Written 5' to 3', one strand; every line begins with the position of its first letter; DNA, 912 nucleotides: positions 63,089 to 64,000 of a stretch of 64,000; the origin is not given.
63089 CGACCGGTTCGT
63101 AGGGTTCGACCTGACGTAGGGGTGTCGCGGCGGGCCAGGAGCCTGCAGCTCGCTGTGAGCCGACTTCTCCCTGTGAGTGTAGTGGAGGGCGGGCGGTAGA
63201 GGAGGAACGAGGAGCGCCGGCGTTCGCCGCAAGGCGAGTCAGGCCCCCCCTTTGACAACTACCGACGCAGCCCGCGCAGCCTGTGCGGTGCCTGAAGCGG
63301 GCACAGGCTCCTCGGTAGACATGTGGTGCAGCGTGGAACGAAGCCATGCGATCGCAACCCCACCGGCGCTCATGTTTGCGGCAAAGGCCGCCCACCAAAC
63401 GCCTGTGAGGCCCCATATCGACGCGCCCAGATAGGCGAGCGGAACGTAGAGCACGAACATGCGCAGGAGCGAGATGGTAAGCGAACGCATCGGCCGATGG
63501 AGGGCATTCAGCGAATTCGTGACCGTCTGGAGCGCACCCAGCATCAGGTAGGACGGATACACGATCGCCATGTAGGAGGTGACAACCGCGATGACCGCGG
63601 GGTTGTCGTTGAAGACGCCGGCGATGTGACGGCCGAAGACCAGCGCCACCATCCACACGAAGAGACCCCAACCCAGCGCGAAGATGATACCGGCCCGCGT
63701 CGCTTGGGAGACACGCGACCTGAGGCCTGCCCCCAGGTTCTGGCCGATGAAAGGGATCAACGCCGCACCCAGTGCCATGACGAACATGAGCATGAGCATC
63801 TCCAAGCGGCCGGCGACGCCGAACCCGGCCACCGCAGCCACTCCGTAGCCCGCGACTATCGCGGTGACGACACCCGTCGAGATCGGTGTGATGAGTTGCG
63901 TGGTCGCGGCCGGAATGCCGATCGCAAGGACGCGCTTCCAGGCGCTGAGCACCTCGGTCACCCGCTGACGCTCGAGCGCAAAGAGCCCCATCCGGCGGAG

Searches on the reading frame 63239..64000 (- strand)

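Call 50: search_protein_families(library=pfam, proteins=[window:63239-64000:-], max_evalue=0.00001)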
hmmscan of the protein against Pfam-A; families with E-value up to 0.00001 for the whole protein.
window:63239-64000:- (253 aa): 1 family
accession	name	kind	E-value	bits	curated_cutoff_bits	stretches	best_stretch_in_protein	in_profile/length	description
PF01554.23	MatE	-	2.4e-26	92.8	24.9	1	30-191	1-161/161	MatE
